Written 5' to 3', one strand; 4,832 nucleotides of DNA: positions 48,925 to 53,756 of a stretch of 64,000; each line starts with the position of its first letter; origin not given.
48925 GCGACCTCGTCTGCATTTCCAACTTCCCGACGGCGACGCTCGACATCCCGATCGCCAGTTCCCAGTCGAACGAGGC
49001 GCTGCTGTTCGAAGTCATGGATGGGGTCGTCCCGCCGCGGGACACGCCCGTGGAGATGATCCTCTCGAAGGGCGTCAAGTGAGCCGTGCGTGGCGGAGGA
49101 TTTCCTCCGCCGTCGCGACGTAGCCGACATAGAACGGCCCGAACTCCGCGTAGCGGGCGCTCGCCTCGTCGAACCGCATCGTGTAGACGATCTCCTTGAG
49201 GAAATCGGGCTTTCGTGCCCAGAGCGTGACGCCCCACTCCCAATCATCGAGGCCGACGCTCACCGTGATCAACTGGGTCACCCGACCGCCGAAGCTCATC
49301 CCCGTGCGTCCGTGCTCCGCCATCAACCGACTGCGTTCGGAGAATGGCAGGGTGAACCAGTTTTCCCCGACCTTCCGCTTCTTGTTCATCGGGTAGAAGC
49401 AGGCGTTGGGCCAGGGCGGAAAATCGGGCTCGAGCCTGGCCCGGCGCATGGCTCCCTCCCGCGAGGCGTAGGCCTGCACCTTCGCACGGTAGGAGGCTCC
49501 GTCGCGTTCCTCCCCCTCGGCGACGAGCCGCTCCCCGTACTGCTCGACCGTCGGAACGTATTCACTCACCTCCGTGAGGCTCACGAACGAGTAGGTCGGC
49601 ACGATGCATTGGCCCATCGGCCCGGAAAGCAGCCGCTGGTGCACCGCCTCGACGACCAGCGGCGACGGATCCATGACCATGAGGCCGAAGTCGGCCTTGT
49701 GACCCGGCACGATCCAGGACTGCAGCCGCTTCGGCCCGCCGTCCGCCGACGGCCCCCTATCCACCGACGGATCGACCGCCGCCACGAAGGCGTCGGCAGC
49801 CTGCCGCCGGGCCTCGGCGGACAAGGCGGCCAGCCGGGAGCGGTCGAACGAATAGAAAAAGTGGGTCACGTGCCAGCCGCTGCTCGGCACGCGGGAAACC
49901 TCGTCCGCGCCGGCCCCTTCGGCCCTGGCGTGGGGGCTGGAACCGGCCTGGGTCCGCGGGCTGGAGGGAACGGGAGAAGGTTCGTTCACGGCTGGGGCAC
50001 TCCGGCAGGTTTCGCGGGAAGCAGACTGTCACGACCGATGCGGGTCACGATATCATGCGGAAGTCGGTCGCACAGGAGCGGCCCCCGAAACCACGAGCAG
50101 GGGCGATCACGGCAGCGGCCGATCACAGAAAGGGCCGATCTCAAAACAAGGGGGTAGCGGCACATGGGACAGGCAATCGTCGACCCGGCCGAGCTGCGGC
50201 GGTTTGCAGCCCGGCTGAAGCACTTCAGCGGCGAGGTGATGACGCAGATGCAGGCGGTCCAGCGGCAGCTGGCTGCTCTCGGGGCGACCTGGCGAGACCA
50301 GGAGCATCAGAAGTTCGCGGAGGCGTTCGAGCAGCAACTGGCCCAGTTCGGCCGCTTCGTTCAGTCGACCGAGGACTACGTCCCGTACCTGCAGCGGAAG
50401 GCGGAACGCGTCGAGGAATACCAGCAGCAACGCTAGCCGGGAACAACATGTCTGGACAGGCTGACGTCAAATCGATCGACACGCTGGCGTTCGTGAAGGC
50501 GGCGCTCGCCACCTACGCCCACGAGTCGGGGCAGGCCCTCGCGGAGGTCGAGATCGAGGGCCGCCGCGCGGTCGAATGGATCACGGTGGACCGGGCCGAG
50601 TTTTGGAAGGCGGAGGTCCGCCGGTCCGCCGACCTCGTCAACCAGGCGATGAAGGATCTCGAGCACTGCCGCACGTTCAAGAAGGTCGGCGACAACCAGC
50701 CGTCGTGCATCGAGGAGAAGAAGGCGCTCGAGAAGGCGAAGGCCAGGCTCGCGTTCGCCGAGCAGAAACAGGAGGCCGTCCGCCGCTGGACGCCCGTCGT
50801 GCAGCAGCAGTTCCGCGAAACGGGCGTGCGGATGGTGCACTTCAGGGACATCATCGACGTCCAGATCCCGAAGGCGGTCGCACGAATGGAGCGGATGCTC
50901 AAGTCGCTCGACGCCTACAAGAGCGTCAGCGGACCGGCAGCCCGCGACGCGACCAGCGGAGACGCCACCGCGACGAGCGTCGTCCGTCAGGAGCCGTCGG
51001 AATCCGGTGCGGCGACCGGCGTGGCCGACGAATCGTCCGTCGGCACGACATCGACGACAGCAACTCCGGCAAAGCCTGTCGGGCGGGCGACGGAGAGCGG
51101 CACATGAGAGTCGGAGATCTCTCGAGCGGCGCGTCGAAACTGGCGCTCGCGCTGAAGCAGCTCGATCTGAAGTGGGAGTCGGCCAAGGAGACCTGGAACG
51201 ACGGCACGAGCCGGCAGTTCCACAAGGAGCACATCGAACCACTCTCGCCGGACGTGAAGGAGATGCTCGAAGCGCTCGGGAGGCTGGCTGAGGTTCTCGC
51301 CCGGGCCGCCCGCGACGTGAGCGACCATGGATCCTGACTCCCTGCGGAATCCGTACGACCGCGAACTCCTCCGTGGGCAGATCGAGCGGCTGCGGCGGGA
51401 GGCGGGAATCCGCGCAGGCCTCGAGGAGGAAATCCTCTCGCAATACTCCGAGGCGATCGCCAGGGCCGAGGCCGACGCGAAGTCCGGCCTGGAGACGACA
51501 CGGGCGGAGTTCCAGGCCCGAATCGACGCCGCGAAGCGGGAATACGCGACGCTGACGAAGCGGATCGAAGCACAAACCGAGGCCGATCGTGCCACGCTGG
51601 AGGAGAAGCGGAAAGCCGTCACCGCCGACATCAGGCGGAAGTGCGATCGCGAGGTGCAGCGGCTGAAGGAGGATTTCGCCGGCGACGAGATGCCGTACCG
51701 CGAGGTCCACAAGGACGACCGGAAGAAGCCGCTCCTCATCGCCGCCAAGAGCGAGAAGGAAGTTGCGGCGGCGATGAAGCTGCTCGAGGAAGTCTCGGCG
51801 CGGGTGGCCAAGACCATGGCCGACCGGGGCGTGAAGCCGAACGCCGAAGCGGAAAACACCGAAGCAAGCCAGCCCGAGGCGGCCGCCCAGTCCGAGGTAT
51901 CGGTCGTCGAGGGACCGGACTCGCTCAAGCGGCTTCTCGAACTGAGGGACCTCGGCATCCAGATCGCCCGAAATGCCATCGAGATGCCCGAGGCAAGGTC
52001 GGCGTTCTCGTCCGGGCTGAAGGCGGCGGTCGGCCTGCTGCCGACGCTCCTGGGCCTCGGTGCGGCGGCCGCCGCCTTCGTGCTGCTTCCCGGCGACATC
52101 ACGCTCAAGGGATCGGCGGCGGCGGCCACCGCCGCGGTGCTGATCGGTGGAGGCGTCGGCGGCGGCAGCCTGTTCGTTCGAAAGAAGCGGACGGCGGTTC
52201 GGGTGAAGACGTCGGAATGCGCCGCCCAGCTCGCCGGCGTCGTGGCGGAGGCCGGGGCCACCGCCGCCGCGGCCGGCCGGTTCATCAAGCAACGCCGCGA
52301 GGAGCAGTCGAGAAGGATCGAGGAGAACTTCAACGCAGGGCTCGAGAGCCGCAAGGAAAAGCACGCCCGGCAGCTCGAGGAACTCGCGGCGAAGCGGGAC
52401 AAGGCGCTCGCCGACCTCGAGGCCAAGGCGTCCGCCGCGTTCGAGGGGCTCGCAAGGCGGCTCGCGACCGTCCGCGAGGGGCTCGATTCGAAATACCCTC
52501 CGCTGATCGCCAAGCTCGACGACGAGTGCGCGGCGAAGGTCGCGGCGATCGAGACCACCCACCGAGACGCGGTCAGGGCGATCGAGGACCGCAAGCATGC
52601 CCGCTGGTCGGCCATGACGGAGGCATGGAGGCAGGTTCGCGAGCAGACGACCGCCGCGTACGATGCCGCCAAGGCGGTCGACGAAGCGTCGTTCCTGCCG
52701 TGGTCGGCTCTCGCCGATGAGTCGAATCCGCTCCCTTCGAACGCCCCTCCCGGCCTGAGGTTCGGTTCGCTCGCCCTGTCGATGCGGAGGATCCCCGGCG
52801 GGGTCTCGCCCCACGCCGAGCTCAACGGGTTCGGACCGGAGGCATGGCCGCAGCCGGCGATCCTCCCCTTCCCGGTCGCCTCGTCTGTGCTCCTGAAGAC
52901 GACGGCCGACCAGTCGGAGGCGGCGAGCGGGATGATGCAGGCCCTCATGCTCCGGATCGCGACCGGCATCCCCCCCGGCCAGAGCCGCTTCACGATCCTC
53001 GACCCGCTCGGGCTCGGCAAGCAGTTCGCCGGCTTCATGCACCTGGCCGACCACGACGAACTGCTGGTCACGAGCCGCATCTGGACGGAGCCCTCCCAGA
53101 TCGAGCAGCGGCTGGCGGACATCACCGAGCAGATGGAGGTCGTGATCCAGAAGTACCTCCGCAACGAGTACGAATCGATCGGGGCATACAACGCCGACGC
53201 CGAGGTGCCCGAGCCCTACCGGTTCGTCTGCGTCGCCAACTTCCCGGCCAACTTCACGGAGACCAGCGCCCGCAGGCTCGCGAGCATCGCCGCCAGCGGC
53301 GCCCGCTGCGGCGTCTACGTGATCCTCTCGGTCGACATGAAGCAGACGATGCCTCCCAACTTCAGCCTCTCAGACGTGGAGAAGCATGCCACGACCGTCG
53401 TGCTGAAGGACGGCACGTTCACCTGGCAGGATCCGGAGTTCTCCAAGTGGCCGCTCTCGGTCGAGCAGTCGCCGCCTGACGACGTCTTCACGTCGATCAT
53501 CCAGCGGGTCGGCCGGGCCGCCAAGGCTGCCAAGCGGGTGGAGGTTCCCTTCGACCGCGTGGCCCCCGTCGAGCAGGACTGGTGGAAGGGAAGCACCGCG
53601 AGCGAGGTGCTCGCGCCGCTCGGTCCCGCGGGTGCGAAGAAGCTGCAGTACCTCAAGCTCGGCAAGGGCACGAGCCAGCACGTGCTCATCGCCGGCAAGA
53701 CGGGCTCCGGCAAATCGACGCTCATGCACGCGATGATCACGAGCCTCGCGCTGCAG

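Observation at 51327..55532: Unusual domain plan of the FtsK/SpoIIIE ATPase: long cytoplasmic coiled coil before the TM hairpin, degenerate-active-degenerate P-loop series, FG/Pro-rich tail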

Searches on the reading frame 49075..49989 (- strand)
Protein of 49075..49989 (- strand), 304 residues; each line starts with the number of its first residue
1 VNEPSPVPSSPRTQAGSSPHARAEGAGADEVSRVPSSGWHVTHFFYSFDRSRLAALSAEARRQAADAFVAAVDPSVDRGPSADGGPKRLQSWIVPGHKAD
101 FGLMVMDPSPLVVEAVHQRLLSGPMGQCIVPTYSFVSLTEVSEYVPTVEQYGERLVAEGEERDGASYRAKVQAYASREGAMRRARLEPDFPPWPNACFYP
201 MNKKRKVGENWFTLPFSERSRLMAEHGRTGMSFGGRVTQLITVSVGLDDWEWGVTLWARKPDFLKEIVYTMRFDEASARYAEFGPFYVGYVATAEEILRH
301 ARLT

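Call 7: search_protein_families(library=pfam, proteins=[window:49075-49989:-], max_evalue=0.01)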
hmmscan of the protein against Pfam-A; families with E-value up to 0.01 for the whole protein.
window:49075-49989:- (304 aa): 1 family
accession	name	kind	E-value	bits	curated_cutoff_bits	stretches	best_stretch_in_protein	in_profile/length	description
PF06778.18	Chlor_dismutase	-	2.5e-50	171.2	25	1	69-290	9-187/189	Chlorite dismutase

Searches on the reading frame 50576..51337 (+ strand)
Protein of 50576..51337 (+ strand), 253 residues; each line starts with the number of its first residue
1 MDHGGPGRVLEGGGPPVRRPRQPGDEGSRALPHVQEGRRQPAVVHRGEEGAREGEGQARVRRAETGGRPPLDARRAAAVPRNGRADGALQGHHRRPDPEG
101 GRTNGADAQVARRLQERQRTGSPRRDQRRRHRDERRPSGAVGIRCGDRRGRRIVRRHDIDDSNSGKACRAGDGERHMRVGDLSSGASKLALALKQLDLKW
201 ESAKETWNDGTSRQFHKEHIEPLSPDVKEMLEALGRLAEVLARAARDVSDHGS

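Call 7: search_protein_families(library=pfam, proteins=[window:50576-51337:+], max_evalue=0.01)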
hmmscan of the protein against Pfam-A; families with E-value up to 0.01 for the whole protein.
window:50576-51337:+ (253 aa): 1 family
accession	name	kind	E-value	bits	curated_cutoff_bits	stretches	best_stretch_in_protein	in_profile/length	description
PF06013.18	WXG100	-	0.0011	19.6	27.3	1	181-251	15-84/86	Proteins of 100 residues with WXG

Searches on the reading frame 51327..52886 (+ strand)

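Call 29: search_protein_families(library=pfam, proteins=[window:51327-52886:+], max_evalue=1)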
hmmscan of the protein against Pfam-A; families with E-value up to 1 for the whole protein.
window:51327-52886:+ (520 aa): 4 families
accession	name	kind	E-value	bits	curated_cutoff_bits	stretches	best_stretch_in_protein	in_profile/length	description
PF24652.2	CEP76_C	-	0.003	17.9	22.5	1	13-76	14-77/140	Centrosomal protein of 76 kDa C-terminal domain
PF01442.23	Apolipoprotein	-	0.003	17.7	90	2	44-119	46-121/190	Apolipoprotein A1/A4/E domain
PF04513.17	Baculo_PEP_C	-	0.1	13.1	38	0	335-424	32-120/140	Baculovirus polyhedron envelope protein, PEP, C terminus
PF23460.1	ZMYND8_CC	-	0.55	10.9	27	0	338-366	5-33/65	ZMYND8 protein coiled-coil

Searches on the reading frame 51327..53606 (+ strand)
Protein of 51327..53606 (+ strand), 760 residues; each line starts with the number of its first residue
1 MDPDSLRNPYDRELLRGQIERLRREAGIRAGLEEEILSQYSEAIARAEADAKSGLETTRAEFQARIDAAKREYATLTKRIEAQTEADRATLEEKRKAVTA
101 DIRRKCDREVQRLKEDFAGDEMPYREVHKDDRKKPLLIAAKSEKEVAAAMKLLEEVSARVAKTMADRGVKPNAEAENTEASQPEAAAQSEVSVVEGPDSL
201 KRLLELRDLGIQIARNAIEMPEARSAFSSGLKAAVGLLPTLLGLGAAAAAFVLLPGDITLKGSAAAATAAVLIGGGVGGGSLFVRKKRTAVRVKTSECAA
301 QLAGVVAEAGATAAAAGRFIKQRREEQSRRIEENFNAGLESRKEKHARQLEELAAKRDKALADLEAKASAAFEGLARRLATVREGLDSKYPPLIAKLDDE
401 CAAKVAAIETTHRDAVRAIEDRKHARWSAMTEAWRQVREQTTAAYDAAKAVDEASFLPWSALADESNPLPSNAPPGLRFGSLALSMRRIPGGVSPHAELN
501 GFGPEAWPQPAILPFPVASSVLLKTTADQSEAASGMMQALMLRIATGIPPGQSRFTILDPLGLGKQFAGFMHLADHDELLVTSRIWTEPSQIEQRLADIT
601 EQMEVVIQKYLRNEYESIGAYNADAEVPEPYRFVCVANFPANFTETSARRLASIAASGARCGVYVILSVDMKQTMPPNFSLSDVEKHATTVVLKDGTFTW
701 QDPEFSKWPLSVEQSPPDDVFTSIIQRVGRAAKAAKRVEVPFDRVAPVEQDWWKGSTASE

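Call 48: predict_structure(alignment_id=A2)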
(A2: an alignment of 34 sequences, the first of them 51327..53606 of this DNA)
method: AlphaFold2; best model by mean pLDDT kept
length: 760 residues; sequences in the alignment: 34
mean_pLDDT: 81.5   pTM: 0.56
mean pLDDT of the five models: 81.5, 79.5, 79.5, 79.1, 78.9
residues with pLDDT >= 90: 335; 70-90: 266; 50-70: 133; < 50: 26
segments of 3 or more residues with pLDDT < 50: 1-4, 172-192
pLDDT, mean of each block of 10 residues (from residue 1): 62 92 95 96 97 96 95 91 87 84 79 68 60 66 74 76 69 38 34 61 78 75 60 55 60 60 61 58 68 75 76 74 70 68 72 79 84 86 89 94 96 97 97 95 94 93 91 91 94 92 90 90 94 94 93 93 87 86 87 94 83 77 82 95 93 90 94 91 93 95 93 93 94 79 73 63
secondary structure, 60 per line:
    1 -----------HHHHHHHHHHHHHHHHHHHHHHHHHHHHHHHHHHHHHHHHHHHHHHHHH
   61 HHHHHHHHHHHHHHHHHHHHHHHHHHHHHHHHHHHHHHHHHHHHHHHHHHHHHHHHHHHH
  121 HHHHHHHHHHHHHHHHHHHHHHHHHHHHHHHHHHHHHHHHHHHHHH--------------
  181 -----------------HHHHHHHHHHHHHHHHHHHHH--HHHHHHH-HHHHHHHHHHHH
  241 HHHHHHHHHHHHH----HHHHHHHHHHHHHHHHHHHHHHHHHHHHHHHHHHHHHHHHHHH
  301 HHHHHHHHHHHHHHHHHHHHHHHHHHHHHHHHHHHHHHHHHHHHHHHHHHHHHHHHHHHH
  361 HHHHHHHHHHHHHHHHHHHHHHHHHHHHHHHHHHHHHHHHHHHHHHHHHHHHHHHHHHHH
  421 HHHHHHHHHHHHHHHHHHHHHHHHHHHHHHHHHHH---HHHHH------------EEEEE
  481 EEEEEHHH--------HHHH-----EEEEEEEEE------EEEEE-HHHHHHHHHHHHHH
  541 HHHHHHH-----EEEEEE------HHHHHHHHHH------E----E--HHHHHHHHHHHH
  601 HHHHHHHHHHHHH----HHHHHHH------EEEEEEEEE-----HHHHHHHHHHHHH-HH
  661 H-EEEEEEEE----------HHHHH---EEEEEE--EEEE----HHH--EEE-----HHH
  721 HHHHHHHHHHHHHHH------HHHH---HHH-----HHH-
elements in order (helices of 4 or more, strands of 3 or more residues): H12-166 H198-218 H221-227 H229-253 H258-455 H459-463 E476-485 H497-500 E506-514 E521-525 H527-547 E553-558 H565-574 H589-613 H618-624 E631-639 H645-657 E663-670 H681-685 E689-694 E697-700 E710-712 H718-735 H742-745

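Call 50: fold_search(model_id=the predicted structure, library=pdb)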
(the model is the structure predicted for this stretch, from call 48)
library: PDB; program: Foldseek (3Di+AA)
matches with E <= 10: 858; with E <= 0.001: 34
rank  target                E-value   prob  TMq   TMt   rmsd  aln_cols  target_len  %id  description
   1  4lya                  1.5e-09  1.00  0.27  0.38   5.8       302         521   14  EssC (ATPases 2 and 3) from Geobacillus thermodenitrificans (SeMet) (released 2015-02-04)
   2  2ius_E                5.2e-09  1.00  0.24  0.46   4.7       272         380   15  E. coli FtsK motor domain (released 2006-08-29)
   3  2ius_F                9.9e-09  1.00  0.24  0.46   4.6       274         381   14  E. coli FtsK motor domain (released 2006-08-29)
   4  2iut_A                1.2e-08  1.00  0.24  0.44   4.3       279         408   12  P. aeruginosa FtsK motor domain, dimeric (released 2006-08-29)
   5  2ius_D                1.5e-08  1.00  0.25  0.46   4.6       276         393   14  E. coli FtsK motor domain (released 2006-08-29)
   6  2ius_A                2.0e-08  1.00  0.25  0.46   4.3       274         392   14  E. coli FtsK motor domain (released 2006-08-29)
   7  5fv0_A                5.0e-08  1.00  0.25  0.36   6.0       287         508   15  The cytoplasmic domain of EssC (released 2016-03-02)
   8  4n1a_C                1.8e-07  1.00  0.26  0.34   6.1       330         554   15  Thermomonospora curvata EccC (ATPases 2 and 3) in complex with a signal sequence peptide (released 2015-02-11)
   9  4n1a_B                3.4e-07  1.00  0.25  0.33   6.2       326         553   16  Thermomonospora curvata EccC (ATPases 2 and 3) in complex with a signal sequence peptide (released 2015-02-11)
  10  4nh0_A                3.9e-07  1.00  0.25  0.22   5.6       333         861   17  Cytoplasmic domain of the Thermomonospora curvata Type VII Secretion ATPase EccC (released 2015-02-11)
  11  6t8o_F                4.1e-07  1.00  0.25  0.46   4.3       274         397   13  Stalled FtsK motor domain bound to dsDNA end (released 2019-11-20)
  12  6t8g_C                4.6e-07  1.00  0.26  0.47   4.4       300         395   16  Stalled FtsK motor domain bound to dsDNA (released 2019-11-20)
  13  6t8b_A                6.2e-07  1.00  0.24  0.45   3.7       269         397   13  FtsK motor domain with dsDNA, translocating state (released 2019-11-20)
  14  4n1a_A                7.2e-07  1.00  0.25  0.34   4.9       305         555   15  Thermomonospora curvata EccC (ATPases 2 and 3) in complex with a signal sequence peptide (released 2015-02-11)
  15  6t8o_D                7.6e-07  1.00  0.25  0.46   7.6       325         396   16  Stalled FtsK motor domain bound to dsDNA end (released 2019-11-20)
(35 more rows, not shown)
